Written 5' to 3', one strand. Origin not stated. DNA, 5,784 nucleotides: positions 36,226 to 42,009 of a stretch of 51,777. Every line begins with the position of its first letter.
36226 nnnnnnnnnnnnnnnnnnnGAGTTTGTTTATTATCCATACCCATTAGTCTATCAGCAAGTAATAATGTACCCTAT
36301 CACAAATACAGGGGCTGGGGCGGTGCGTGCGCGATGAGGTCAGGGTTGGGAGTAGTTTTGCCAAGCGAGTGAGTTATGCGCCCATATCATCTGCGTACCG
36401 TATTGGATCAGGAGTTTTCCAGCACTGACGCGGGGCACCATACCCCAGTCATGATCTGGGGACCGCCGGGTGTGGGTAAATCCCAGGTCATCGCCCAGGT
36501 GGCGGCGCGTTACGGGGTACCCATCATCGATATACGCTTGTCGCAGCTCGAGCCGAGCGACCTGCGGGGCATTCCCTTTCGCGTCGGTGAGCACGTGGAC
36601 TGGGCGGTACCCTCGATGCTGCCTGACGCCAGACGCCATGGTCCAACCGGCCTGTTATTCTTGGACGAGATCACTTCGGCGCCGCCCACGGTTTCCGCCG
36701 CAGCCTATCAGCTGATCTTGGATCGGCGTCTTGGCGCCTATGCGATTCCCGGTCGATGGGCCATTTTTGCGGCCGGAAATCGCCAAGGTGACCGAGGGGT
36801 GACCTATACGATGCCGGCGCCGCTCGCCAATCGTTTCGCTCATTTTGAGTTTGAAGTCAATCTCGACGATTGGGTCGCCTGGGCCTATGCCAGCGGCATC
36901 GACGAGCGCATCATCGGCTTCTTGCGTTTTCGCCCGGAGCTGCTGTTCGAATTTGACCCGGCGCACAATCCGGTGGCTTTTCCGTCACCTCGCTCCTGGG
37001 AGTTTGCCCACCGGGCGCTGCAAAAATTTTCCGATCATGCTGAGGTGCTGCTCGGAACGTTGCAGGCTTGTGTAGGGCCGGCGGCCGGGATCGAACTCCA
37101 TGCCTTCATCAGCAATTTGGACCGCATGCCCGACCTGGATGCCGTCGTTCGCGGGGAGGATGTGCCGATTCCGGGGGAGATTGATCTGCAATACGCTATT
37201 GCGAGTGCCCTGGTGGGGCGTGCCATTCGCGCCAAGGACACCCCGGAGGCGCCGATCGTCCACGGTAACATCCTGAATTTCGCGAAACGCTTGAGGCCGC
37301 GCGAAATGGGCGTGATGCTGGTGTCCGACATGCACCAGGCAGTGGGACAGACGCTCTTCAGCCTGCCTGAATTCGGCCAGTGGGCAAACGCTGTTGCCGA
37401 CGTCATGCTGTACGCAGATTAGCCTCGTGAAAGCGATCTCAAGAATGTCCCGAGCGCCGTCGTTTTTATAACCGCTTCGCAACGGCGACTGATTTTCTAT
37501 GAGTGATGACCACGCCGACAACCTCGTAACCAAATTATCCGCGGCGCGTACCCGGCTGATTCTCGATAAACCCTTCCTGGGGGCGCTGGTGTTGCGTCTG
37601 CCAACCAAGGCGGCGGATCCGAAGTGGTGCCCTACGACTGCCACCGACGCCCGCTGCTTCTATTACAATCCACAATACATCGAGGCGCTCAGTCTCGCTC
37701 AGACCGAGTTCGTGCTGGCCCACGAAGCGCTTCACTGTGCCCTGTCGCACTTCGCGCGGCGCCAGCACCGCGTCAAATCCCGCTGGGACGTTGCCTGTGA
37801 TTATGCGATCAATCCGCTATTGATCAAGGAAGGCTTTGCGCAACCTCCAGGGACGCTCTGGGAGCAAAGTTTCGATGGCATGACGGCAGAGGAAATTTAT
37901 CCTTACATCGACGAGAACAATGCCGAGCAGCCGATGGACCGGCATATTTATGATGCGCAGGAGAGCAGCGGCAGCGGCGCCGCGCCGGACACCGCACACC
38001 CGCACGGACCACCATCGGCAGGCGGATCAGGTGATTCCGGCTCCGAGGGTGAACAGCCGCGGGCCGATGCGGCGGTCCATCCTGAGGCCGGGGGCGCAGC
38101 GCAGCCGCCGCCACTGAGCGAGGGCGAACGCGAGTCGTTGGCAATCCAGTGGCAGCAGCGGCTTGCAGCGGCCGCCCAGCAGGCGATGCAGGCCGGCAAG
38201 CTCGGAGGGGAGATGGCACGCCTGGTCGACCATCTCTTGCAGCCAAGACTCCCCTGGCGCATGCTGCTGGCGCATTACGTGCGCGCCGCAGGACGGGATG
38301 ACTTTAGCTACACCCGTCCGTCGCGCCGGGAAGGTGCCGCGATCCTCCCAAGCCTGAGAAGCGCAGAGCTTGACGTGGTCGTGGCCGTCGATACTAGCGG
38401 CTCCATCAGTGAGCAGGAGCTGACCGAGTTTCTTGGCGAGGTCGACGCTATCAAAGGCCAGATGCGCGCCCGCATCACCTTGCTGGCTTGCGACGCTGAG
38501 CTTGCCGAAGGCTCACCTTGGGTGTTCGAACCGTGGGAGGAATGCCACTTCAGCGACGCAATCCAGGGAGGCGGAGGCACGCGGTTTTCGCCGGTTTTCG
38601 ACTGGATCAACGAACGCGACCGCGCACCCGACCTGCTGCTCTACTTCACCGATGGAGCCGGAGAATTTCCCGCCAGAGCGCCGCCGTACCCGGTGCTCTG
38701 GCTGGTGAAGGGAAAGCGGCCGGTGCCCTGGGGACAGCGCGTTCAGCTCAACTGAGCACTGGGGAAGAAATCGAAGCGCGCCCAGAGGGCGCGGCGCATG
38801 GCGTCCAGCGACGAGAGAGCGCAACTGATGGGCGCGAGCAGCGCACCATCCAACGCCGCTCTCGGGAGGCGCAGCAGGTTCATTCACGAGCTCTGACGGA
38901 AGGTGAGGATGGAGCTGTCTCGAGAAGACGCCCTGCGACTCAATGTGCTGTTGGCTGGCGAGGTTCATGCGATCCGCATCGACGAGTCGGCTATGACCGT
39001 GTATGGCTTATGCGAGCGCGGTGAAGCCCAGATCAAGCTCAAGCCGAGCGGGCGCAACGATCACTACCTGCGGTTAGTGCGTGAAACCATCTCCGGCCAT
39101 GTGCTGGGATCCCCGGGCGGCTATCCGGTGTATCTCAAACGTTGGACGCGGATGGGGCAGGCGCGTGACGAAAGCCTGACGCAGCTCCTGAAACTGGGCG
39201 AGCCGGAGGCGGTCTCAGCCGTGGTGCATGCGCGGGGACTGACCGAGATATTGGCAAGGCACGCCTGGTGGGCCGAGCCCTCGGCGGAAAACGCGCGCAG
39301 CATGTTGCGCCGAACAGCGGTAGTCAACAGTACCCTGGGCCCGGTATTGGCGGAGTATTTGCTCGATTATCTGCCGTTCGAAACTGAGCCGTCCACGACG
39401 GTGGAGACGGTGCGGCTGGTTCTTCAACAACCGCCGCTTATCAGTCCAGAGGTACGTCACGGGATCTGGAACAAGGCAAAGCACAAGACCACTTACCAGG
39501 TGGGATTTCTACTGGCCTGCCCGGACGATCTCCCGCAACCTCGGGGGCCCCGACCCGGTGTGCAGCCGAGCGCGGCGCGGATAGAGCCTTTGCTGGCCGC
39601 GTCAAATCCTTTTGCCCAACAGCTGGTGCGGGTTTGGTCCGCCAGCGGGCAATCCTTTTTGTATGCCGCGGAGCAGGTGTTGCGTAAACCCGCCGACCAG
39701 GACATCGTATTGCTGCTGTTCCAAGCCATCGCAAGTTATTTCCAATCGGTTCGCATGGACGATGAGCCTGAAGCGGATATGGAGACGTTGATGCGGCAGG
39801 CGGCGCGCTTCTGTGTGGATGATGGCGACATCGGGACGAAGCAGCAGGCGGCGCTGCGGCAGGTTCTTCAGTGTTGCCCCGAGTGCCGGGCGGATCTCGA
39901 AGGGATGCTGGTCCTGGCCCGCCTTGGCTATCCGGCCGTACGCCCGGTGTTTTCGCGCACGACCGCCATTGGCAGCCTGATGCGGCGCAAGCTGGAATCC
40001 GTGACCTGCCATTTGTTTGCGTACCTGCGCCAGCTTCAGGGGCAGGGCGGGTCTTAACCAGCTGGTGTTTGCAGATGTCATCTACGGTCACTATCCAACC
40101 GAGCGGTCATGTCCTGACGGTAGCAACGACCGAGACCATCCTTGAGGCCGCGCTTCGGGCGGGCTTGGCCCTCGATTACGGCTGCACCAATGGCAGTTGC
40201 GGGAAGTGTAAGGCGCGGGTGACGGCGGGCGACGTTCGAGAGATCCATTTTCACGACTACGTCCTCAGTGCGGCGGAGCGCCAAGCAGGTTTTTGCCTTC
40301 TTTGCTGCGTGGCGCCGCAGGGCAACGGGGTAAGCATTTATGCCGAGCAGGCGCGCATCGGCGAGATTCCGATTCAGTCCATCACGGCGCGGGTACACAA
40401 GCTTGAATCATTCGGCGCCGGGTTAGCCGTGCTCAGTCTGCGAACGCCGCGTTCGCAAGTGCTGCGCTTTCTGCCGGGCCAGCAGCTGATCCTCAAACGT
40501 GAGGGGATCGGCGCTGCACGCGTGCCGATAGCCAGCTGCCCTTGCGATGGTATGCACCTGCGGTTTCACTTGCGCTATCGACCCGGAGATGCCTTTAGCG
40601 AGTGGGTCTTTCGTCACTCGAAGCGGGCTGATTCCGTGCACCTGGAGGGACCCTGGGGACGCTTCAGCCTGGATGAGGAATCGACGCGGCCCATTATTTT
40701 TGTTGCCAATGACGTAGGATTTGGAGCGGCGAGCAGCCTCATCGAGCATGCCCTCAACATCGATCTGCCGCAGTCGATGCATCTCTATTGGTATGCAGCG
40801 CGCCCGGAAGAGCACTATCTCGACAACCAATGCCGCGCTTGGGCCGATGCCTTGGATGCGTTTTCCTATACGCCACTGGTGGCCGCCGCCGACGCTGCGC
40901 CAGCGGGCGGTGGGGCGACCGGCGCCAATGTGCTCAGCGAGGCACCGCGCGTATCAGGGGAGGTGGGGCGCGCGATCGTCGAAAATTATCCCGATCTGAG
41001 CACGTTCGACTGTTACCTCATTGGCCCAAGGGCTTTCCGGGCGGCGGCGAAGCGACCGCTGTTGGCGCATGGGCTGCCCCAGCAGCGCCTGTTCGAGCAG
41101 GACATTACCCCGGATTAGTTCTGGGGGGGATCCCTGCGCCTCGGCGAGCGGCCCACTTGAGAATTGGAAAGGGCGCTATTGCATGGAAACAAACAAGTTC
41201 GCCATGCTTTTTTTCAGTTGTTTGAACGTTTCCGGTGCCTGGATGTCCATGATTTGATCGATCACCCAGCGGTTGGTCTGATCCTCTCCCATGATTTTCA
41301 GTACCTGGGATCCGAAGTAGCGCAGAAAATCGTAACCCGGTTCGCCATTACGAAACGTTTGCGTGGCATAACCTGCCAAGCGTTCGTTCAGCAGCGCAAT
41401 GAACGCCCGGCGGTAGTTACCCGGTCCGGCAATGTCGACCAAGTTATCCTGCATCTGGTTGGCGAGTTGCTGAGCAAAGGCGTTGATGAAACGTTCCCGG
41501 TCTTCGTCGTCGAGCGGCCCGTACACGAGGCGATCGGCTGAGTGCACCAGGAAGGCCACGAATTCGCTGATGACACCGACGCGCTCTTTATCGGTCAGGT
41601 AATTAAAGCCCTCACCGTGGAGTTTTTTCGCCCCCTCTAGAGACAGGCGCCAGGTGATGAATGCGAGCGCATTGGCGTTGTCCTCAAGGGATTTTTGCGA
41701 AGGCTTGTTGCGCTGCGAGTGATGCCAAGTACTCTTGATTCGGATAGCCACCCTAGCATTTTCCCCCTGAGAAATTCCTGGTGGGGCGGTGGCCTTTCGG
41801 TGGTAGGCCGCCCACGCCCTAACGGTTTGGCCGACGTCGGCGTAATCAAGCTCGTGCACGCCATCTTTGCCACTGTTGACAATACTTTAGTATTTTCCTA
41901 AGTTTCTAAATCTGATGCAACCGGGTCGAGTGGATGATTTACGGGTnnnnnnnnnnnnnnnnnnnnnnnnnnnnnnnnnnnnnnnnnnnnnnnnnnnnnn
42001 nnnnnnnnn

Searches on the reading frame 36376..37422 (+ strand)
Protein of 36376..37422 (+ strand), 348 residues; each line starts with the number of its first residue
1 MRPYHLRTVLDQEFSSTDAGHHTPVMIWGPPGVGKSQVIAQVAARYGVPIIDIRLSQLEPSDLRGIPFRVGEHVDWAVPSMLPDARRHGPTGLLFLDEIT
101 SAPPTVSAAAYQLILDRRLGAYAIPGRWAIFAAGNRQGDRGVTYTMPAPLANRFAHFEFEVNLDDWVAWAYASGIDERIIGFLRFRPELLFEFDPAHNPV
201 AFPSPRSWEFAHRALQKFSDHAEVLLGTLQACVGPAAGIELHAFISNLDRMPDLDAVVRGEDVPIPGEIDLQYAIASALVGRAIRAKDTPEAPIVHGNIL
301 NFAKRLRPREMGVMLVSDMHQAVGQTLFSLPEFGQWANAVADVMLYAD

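Call 57: search_protein_families(library=pfam, proteins=[window:36376-37422:+], max_evalue=0.001)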
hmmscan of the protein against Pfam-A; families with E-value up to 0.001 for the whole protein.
window:36376-37422:+ (348 aa): 3 families
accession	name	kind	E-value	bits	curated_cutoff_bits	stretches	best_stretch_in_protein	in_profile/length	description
PF07728.20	AAA_5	-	5e-08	33.5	22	1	24-120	1-96/139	AAA domain (dynein-related subfamily)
PF00004.35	AAA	-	8.9e-08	33.1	21.2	1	25-104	1-71/131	ATPase family associated with various cellular activities (AAA)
PF13191.12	AAA_16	-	0.00021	22.3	32.6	0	10-46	12-48/167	AAA ATPase domain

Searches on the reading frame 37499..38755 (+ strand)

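Call 57: search_protein_families(library=pfam, proteins=[window:37499-38755:+], max_evalue=0.001)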
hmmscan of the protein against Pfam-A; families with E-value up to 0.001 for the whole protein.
window:37499-38755:+ (418 aa): 2 families
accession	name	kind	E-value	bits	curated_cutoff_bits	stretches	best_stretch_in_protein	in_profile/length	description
PF13203.12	DUF2201_N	-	1.9e-45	156.1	23.2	1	11-286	4-270/271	Putative metallopeptidase domain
PF09967.15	DUF2201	-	3.2e-22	79.4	26.4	1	293-417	1-122/123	VWA-like domain (DUF2201)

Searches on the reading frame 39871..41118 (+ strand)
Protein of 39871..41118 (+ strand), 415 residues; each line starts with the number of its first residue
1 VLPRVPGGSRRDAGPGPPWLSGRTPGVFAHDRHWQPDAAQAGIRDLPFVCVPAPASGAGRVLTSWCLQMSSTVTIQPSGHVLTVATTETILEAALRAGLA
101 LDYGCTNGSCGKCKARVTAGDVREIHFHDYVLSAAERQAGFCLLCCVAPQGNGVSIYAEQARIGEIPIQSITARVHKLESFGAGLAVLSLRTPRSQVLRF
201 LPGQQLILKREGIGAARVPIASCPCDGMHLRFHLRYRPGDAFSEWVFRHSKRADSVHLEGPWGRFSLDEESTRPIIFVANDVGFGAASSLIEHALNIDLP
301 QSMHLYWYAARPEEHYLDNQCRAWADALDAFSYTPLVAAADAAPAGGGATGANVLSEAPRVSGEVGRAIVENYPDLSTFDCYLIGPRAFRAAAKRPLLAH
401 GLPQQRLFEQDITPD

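Call 57: search_protein_families(library=pfam, proteins=[window:39871-41118:+], max_evalue=0.001)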
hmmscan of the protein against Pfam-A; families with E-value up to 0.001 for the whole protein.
window:39871-41118:+ (415 aa): 1 family
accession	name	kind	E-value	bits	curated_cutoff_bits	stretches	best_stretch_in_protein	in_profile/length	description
PF00111.32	Fer2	-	1.3e-14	54.3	21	1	73-149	1-76/77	2Fe-2S iron-sulfur cluster binding domain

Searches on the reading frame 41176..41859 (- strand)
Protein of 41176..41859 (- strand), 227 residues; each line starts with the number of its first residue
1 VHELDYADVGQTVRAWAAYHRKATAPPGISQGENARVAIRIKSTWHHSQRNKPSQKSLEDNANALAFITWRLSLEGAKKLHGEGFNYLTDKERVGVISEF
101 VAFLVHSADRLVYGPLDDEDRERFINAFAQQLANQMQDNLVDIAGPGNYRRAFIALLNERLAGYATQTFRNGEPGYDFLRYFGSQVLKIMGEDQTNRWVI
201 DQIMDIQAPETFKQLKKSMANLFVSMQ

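Call 57: search_protein_families(library=pfam, proteins=[window:41176-41859:-], max_evalue=0.001)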
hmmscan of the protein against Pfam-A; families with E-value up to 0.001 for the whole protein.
window:41176-41859:- (227 aa): 0 families

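Call 83: search_protein_families(library=ncbifam, proteins=[window:41176-41859:-], max_evalue=0.01)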
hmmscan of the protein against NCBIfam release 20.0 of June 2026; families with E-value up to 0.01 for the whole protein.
window:41176-41859:- (227 aa): 0 families

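Call 87: search_solved_structures(query=window:41176-41859:-, max_evalue=1)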
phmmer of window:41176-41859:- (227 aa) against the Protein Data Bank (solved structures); distinct sequences matched with E-value up to 1: 0.
